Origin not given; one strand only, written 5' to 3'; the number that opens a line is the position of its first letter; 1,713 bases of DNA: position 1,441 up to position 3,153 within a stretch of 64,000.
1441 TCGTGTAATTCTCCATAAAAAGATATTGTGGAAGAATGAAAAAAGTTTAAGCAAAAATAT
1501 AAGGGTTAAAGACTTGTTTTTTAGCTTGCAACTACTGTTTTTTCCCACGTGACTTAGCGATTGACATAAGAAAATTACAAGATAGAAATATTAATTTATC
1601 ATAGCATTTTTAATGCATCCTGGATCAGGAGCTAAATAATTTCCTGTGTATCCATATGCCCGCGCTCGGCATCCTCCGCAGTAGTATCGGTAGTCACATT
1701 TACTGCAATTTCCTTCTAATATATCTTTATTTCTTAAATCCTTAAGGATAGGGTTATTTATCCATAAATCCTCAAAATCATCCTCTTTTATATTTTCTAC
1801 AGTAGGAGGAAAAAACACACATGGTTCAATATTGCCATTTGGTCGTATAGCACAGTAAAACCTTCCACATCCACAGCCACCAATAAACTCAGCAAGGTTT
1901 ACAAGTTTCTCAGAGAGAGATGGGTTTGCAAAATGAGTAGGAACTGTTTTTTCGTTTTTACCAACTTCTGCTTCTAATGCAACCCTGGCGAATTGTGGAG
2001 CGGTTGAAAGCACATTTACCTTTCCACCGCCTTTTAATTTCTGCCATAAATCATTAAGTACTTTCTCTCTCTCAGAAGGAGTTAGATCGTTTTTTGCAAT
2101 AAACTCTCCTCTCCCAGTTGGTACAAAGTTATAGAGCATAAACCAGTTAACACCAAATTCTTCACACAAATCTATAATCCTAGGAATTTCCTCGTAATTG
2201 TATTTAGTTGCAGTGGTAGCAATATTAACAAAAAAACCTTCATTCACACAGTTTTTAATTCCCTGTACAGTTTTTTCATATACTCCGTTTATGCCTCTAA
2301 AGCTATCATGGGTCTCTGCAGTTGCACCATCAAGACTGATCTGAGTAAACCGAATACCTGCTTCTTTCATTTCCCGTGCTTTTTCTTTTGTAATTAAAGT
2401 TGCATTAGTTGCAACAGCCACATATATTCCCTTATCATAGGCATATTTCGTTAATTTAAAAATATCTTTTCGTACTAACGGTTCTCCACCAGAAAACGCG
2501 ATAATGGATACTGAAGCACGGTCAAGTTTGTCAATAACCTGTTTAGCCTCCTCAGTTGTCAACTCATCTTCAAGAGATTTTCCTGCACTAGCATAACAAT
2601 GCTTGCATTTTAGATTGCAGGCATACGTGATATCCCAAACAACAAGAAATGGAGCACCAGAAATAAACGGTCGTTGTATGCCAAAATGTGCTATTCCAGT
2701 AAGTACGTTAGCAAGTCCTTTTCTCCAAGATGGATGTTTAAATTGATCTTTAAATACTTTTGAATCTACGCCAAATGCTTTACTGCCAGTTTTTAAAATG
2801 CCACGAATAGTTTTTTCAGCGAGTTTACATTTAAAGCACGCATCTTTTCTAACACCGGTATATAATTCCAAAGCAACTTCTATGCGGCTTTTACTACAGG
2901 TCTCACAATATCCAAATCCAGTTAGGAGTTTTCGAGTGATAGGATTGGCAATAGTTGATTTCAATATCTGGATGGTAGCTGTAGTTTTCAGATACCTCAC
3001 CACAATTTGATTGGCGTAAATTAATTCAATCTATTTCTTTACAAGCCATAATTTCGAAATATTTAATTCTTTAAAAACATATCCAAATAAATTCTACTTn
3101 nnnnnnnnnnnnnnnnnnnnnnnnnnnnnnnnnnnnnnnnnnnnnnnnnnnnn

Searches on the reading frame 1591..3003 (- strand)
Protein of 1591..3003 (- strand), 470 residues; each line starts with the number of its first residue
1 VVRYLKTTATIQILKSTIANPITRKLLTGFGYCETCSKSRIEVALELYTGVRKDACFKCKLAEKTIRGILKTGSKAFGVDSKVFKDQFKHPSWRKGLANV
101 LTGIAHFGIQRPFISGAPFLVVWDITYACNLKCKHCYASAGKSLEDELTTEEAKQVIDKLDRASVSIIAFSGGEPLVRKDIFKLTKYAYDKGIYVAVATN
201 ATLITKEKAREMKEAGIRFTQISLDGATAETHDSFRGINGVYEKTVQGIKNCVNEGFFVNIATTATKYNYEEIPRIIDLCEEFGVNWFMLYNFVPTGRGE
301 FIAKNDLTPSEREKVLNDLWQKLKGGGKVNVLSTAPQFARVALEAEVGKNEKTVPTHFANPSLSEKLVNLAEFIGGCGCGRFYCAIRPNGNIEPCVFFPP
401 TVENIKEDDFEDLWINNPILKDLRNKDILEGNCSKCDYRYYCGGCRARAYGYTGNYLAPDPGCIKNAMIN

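Call 24: search_protein_families(library=ncbifam, proteins=[window:1591-3003:-], max_evalue=0.00001)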
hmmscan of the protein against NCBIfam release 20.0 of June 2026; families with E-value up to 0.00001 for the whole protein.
window:1591-3003:- (470 aa): 73 families (the best 25 are shown)
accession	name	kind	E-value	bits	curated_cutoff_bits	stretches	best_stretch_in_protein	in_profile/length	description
TIGR04545.1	rSAM_ahbD_hemeb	equivalog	9.4e-91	304.7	500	1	120-465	1-337/339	heme b synthase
TIGR04055.1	rSAM_NirJ2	equivalog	3.9e-88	296.1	500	1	120-465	1-324/326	putative heme d1 biosynthesis radical SAM protein NirJ2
TIGR04053.2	TIGR04053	equivalog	1.8e-83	280.9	395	1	116-464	5-363/366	TIGR04053 family radical SAM/SPASM domain-containing protein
TIGR04054.1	rSAM_NirJ1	equivalog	8.1e-73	245.3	650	1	116-464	33-381/387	putative heme d1 biosynthesis radical SAM protein NirJ1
TIGR04051.1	rSAM_NirJ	equivalog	1.2e-68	231.7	515.45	1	120-464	3-347/354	heme d1 biosynthesis radical SAM protein NirJ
TIGR04546.1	rSAM_ahbC_deAc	equivalog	1.6e-66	224.7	650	1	120-464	40-384/390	12,18-didecarboxysiroheme deacetylase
TIGR04347.1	pseudo_SAM_Halo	equivalog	3.5e-66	224.1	525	1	120-464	39-384/390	TIGR04347 family pseudo-SAM/SPASM protein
TIGR04303.1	GeoRSP_rSAM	equivalog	4.8e-56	190.7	400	1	117-463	3-324/325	GeoRSP system radical SAM/SPASM protein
TIGR03962.1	mycofact_rSAM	equivalog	1.5e-55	188.7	265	2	117-315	10-206/339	mycofactocin radical SAM maturase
TIGR04340.1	rSAM_ACGX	hypoth_equivalog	2e-44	152.2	400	1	119-466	3-340/341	radical SAM/SPASM domain protein, ACGX system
NF045574.1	sacti_mat_StsB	exception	6.9e-42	143.8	625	1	120-300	97-276/466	StsB family radical SAM/SPASM domain sactipeptide maturase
NF050035.1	rSAM_WgK_link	exception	8.6e-41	140.1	650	2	116-299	6-190/367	radical SAM/SPASM peptide maturase WgkB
TIGR02109.1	PQQ_syn_pqqE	equivalog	3.5e-39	134.7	381.35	2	116-287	4-176/358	pyrroloquinoline quinone biosynthesis protein PqqE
TIGR04251.1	SCM_rSAM_ScmF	equivalog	2.9e-38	132.1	400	1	124-461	9-337/353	SynChlorMet cassette radical SAM/SPASM protein ScmF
TIGR04250.1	SCM_rSAM_ScmE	equivalog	9.2e-37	126.8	400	1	122-465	6-348/358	SynChlorMet cassette radical SAM/SPASM protein ScmE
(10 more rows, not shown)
